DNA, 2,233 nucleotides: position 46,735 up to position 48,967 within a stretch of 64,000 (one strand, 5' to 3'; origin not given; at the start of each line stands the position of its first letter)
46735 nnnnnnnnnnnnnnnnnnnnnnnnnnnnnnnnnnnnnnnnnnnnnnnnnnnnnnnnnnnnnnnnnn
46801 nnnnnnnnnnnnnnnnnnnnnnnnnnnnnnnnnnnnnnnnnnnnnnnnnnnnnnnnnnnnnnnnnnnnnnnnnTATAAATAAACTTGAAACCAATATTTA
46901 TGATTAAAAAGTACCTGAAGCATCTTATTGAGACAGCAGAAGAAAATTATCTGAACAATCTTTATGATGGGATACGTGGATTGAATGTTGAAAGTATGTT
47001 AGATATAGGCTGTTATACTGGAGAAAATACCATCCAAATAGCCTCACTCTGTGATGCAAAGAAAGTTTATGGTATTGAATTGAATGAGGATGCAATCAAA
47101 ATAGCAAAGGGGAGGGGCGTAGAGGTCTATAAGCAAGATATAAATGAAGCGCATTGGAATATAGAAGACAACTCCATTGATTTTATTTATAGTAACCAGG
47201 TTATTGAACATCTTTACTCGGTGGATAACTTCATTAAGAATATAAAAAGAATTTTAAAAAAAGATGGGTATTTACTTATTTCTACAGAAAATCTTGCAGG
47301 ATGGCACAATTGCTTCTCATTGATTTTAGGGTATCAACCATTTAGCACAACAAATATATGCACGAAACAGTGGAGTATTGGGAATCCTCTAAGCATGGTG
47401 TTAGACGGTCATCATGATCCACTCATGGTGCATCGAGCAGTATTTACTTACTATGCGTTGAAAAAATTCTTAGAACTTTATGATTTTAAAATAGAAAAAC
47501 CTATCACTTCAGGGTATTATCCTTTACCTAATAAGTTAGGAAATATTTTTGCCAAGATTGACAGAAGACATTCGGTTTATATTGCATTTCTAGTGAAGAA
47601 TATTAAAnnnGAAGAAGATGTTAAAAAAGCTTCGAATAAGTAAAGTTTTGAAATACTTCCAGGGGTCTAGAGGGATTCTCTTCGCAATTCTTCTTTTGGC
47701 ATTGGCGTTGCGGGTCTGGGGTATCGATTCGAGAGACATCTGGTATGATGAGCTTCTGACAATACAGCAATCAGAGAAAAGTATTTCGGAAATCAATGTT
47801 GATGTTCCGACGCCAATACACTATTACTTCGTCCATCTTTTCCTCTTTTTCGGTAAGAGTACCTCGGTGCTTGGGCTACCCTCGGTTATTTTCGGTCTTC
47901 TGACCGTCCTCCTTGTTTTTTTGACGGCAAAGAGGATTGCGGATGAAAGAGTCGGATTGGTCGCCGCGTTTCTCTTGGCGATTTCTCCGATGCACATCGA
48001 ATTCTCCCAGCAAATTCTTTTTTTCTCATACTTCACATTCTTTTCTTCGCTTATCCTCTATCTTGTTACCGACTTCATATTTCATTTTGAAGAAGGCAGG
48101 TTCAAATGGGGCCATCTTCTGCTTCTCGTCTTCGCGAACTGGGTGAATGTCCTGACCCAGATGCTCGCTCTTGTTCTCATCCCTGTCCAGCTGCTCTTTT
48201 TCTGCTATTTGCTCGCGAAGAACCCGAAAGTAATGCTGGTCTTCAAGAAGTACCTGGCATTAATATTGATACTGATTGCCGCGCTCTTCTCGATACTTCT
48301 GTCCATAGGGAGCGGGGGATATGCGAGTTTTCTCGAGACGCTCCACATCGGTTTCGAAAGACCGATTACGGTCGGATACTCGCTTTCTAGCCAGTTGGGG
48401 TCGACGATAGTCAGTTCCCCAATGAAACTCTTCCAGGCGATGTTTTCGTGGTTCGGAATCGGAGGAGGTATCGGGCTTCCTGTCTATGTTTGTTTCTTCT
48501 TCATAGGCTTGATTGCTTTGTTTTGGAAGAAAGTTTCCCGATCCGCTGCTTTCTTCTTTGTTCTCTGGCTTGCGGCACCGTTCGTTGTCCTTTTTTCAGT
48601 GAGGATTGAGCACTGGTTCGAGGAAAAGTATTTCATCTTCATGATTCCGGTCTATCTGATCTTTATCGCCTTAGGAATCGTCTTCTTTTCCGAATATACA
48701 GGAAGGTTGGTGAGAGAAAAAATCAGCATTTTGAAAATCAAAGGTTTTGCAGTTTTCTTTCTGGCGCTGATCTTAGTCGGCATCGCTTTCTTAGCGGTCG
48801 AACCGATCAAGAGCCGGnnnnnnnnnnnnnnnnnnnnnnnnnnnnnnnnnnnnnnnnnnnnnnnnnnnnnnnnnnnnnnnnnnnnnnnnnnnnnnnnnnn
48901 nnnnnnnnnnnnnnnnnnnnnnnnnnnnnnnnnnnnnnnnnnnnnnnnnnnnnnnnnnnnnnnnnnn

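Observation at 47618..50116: PMT/ArnT-like GT-C with a DE motif and a ~450-aa external beta-rich domain: candidate protein O-glycosyltransferase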

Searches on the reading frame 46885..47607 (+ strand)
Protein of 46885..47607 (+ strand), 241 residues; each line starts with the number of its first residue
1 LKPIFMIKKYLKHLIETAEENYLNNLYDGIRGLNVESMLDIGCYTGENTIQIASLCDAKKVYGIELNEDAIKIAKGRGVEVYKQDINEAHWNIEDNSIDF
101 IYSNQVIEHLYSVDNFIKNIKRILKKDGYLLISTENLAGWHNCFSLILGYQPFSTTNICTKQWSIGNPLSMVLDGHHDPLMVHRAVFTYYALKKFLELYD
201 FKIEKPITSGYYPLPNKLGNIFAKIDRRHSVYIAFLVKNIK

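Call 6: search_protein_families(library=pfam, proteins=[window:46885-47607:+], max_evalue=0.001)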
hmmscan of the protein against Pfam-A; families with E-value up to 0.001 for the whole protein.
window:46885-47607:+ (241 aa): 12 families
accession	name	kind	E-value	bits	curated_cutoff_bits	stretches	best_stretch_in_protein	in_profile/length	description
PF08241.18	Methyltransf_11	-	4.8e-18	66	21.2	1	39-132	1-95/95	Methyltransferase domain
PF13847.12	Methyltransf_31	-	1.2e-17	64.4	27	1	37-136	6-113/145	Methyltransferase domain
PF13489.12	Methyltransf_23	-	7.4e-16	58.7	27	1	35-137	23-121/164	Methyltransferase domain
PF13649.12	Methyltransf_25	-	3.7e-14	53.6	27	1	39-128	2-97/97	Methyltransferase domain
PF08242.18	Methyltransf_12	-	5.3e-13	50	30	1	39-130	1-98/98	Methyltransferase domain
PF07021.18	MetW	-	7.2e-10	39.2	21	1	38-164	17-139/193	Methionine biosynthesis protein MetW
PF02353.26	CMAS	-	7e-07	29.3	27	1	15-134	43-166/273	Mycolic acid cyclopropane synthetase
PF06325.19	PrmA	-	6.1e-05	23.1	22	1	35-133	162-259/296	Ribosomal protein L11 methyltransferase (PrmA)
PF05175.20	MTS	-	0.00012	22.2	23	1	36-141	33-147/170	Methyltransferase small domain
PF01209.24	Ubie_methyltran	-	0.00022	21.1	20.1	1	33-132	46-151/233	ubiE/COQ5 methyltransferase family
PF13578.12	Methyltransf_24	-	0.00031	22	26.3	1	40-132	2-102/105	Methyltransferase domain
PF02475.24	TRM5-TYW2_MTfase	-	0.00051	20.5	28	1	38-129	40-132/164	TRM5/TYW2 methyltransferase domain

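Call 49: search_protein_families(library=ncbifam, proteins=[window:46885-47607:+], max_evalue=0.00001)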
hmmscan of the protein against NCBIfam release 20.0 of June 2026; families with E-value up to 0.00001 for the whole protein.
window:46885-47607:+ (241 aa): 14 families
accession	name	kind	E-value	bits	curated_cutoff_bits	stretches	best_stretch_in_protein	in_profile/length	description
TIGR02072.1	BioC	equivalog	2e-13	50.7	184.95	1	31-145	28-148/244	malonyl-ACP O-methyltransferase BioC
TIGR02081.1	metW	equivalog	6.5e-11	42.1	189.5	1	37-152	16-128/194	methionine biosynthesis protein MetW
TIGR01983.1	UbiG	equivalog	1e-10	41.4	102.95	1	16-138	35-157/228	bifunctional 2-polyprenyl-6-hydroxyphenol methylase/3-demethylubiquinol 3-O-methyltransferase UbiG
NF045667.1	MTase_DVU1556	equivalog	4.5e-08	32.8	155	1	37-133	25-120/213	DVU_1556 family methyltransferase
NF043040.1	corrin_prot_MT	hypoth_equivalog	1.7e-07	30.9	180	1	36-136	43-151/216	corrinoid protein-associated methyltransferase CpaM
NF041537.1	ArsM_AhpD_UU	exception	6.6e-07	28.4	510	1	35-138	77-186/345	arsenite methyltransferase/AhpD domain selenoprotein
NF002463.0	PRK01683.1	equivalog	6.9e-07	29.1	297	1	26-132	23-128/258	trans-aconitate 2-methyltransferase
TIGR03587.1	Pse_Me-ase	hypoth_equivalog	9.8e-07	29.1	112.05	1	34-125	43-132/204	pseudaminic acid biosynthesis-associated methylase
NF053839.1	CPFASynBruc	equivalog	1.2e-06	27.8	600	1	36-133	176-277/410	cyclopropane fatty acid synthase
NF041536.1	ArsM_DUF2284_UU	exception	1.2e-06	27.1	575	1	36-135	78-183/459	arsenite methyltransferase/DUF2284 domain selenoprotein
NF047649.1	MTase_UXPK_star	exception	2.5e-06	26.7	460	1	36-133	79-182/283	methyltransferase/UXPK-star double selenoprotein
NF011529.0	PRK14968.1-3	equivalog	6.3e-06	25.8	162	0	18-76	20-74/198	putative methyltransferase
NF001244.0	PRK00216.1-5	equivalog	7.7e-06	25.4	216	0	36-132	50-153/236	bifunctional demethylmenaquinone methyltransferase/2-methoxy-6-polyprenyl-1,4-benzoquinol methylase UbiE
NF040538.1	methyl_ArsM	equivalog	8.3e-06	25.2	500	0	80-134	154-210/356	arsinothricin biosynthesis methyltransferase ArsM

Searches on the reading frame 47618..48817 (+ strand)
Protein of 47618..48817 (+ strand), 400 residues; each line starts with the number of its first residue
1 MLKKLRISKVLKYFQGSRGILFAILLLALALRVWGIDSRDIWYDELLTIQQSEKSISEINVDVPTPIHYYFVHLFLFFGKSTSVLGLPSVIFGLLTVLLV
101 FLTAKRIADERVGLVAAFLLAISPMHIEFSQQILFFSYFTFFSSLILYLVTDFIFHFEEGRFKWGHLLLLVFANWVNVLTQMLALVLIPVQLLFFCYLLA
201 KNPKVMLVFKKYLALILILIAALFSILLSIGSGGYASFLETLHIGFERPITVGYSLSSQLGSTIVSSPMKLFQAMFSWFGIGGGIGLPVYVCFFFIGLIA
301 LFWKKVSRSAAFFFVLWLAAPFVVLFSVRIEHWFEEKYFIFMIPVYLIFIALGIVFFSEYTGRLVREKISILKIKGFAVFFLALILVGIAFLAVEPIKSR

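Call 41: search_solved_structures(query=window:47618-48817:+, max_evalue=10, show_alignments=3)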
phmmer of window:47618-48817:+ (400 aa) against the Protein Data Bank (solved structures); distinct sequences matched with E-value up to 10: 0.
